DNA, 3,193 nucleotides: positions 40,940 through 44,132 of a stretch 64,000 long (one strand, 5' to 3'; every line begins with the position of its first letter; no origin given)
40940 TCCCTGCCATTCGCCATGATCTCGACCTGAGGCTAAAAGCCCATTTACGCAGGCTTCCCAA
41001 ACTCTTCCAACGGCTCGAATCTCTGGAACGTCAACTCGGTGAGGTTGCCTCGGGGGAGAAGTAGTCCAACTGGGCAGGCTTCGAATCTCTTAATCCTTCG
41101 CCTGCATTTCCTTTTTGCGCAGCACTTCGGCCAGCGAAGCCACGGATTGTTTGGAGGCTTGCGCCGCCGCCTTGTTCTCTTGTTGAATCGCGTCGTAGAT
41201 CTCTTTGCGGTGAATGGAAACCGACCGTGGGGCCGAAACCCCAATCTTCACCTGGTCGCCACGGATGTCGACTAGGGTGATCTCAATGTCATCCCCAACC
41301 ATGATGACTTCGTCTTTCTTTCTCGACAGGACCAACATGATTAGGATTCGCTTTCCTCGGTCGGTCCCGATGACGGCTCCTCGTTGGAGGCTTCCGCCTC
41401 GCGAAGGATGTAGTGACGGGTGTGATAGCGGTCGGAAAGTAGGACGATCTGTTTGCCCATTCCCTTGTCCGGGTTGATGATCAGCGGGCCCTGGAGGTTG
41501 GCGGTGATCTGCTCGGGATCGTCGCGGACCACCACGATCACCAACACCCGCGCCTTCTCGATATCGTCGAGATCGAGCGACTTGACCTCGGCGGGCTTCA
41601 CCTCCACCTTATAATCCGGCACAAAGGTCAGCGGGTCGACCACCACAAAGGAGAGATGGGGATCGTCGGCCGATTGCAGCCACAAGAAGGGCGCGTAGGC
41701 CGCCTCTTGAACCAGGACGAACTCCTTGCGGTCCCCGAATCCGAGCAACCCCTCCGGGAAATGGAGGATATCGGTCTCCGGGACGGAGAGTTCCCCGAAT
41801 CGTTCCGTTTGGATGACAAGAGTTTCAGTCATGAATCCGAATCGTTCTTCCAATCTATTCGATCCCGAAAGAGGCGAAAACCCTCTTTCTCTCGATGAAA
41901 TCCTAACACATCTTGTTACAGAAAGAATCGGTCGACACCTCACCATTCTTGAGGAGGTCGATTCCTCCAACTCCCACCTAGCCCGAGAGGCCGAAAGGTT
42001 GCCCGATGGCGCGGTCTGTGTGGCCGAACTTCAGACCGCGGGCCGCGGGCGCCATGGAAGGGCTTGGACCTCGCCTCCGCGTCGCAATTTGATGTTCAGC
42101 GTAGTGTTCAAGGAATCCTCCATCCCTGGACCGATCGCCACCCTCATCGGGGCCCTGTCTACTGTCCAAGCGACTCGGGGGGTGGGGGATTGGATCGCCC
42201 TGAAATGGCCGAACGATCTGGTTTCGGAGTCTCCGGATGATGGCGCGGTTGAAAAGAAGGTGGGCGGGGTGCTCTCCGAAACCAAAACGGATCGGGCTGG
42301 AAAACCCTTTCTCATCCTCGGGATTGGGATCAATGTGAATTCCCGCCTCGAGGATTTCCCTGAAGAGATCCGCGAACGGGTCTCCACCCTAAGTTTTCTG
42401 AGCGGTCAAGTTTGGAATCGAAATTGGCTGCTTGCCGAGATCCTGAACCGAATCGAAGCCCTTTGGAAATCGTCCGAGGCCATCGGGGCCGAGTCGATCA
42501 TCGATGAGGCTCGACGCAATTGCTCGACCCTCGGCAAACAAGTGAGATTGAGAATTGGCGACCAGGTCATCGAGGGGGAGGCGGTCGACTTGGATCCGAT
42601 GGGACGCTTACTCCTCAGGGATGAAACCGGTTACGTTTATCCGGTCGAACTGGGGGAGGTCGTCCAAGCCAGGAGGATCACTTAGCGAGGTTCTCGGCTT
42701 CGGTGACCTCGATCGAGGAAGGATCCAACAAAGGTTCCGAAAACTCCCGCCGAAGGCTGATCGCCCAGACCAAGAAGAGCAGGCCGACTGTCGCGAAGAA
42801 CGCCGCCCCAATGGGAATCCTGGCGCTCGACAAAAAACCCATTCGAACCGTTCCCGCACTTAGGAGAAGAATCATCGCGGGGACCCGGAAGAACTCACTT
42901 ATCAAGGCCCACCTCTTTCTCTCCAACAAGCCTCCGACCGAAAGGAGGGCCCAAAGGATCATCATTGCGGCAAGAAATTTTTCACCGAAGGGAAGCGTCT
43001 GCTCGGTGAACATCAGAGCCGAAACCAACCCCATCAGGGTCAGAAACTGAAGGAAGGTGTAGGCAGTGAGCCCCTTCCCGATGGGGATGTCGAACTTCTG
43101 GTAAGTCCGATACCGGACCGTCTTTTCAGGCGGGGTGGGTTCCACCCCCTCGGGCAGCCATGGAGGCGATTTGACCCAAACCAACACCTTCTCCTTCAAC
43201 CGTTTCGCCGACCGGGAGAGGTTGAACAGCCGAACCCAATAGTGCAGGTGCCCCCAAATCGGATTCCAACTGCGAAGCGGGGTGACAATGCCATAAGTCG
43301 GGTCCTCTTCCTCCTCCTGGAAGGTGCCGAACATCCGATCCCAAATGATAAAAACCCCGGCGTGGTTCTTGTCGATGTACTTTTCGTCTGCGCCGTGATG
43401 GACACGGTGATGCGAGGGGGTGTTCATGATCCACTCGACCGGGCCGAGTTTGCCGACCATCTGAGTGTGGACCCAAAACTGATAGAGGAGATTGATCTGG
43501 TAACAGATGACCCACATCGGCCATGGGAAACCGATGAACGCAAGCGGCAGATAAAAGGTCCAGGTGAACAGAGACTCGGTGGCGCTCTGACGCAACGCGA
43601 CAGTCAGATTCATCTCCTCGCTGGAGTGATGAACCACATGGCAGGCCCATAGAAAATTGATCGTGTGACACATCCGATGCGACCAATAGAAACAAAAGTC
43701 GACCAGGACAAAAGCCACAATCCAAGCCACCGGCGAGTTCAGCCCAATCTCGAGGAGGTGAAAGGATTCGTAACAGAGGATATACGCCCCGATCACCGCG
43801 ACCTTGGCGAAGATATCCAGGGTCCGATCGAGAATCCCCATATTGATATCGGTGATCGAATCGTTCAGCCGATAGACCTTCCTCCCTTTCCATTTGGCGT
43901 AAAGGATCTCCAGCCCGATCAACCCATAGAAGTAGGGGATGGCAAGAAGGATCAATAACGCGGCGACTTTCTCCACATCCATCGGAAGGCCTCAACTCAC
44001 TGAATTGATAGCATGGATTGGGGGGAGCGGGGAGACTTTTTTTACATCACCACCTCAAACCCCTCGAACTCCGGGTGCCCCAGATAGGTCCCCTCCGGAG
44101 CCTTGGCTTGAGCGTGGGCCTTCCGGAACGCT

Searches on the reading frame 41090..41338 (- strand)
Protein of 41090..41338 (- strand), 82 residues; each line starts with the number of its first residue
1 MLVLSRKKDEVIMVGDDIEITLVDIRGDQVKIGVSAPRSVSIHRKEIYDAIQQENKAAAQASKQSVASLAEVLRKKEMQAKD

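Call 51: find_encoding_contigs(protein=window:41090-41338:-, flank=10000, max_places=10)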
Protein window:41090-41338:- (82 aa): 15 contigs read that carry it; 10 places shown.
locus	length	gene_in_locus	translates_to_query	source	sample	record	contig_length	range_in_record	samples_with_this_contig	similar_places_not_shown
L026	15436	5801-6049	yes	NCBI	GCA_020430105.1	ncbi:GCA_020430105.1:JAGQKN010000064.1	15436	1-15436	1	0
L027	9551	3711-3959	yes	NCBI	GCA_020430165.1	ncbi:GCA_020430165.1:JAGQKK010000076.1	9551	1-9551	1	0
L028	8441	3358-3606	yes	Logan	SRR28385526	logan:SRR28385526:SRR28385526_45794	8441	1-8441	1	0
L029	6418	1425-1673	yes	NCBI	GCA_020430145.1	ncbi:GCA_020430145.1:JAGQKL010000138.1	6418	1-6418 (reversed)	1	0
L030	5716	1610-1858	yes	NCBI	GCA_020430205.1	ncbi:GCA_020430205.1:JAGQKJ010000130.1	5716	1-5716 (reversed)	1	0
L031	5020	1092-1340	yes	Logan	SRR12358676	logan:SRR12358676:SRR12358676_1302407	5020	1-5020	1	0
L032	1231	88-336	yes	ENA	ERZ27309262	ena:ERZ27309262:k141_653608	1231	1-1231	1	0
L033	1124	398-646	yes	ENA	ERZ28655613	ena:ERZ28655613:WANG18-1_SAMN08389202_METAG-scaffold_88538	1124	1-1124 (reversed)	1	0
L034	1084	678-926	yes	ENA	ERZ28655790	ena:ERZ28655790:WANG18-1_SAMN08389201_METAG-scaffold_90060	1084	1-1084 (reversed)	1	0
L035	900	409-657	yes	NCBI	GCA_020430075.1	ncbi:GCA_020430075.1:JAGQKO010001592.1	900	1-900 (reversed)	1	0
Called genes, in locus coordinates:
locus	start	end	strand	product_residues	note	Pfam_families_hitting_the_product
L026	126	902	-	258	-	PF06790:UPF0259, PF25231:DUF7847 (weak)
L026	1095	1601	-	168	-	-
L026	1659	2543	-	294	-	PF13229:Beta_helix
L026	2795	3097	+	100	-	PF03992:ABM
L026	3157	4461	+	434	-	PF04116:FA_hydroxylase, PF24858:AGMP_C (weak)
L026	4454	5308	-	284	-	PF03099:BPL_LplA_LipB, PF02237:BPL_C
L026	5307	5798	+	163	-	PF02623:FliW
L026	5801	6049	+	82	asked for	PF02599:CsrA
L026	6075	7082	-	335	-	PF04613:LpxD, PF25247:LbH_GLGC (faint), PF25084:LbH_EIF2B (faint), PF25087:GMPPB_C, PF24894:Hexapep_GlmU (faint), PF14602:Hexapep_2 (faint), PF00132:Hexapep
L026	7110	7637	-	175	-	PF03938:OmpH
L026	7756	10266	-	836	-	PF07244:POTRA, PF01103:Omp85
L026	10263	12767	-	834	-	PF02861:Clp_N, PF00004:AAA, PF17871:AAA_lid_9, PF00158:Sigma54_activat, PF00004:AAA, PF07724:AAA_2, PF07728:AAA_5, PF10431:ClpB_D2-small, +6 more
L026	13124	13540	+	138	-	PF05025:RbsD_FucU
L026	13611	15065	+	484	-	PF02646:RmuC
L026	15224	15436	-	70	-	?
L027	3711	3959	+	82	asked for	PF02599:CsrA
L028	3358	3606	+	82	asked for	PF02599:CsrA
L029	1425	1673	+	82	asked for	PF02599:CsrA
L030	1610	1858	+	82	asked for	PF02599:CsrA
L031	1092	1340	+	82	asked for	PF02599:CsrA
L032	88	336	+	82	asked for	PF02599:CsrA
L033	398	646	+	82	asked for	PF02599:CsrA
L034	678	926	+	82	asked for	PF02599:CsrA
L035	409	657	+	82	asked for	PF02599:CsrA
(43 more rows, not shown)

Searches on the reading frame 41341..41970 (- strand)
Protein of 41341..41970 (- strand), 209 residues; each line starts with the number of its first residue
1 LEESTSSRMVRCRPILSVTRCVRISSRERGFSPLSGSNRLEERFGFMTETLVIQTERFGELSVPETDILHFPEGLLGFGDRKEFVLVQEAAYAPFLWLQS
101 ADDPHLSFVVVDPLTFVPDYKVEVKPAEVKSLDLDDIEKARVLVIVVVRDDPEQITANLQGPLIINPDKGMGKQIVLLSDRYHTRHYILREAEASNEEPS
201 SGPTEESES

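Call 22: search_protein_families(library=pfam, proteins=[window:41341-41970:-], max_evalue=0.01)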
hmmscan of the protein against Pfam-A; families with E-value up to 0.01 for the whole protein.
window:41341-41970:- (209 aa): 1 family
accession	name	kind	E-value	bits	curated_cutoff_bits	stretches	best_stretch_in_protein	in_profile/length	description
PF02623.20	FliW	-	3e-40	137.2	25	1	69-188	1-122/122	FliW protein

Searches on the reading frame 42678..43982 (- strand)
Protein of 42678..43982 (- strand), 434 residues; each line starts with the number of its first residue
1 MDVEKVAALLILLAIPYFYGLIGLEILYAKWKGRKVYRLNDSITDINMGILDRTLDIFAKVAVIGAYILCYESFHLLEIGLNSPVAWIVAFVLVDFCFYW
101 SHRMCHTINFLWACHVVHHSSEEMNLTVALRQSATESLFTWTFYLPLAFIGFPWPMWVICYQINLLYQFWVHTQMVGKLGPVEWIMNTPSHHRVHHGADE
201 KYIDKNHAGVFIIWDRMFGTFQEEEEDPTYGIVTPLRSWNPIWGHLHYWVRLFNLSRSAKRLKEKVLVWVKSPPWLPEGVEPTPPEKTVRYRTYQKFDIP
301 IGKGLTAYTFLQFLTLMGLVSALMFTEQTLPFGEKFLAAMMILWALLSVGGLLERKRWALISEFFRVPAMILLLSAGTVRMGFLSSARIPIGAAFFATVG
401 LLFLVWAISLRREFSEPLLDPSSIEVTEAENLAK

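Call 8: search_protein_families(library=pfam, proteins=[window:42678-43982:-])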
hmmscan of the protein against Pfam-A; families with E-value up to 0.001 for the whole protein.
window:42678-43982:- (434 aa): 2 families
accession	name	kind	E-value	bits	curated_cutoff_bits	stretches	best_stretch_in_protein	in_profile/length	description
PF04116.19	FA_hydroxylase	-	4.2e-30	105.3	31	1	87-220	1-132/132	Fatty acid hydroxylase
PF24858.1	AGMP_C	-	7.3e-07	29.6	28.3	1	305-382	1-78/88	Alkylglycerol monooxygenase C-terminal domain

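Call 49: search_protein_families(library=ncbifam, proteins=[window:42678-43982:-], max_evalue=0.00001)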
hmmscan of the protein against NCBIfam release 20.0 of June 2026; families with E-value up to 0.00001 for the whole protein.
window:42678-43982:- (434 aa): 1 family
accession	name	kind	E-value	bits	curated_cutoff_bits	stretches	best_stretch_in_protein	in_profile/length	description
NF052566.1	OrLpdHdlsOlsERhiz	equivalog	1.5e-19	70.5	475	1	86-230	118-263/293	ornithine lipid hydroxylase OlsE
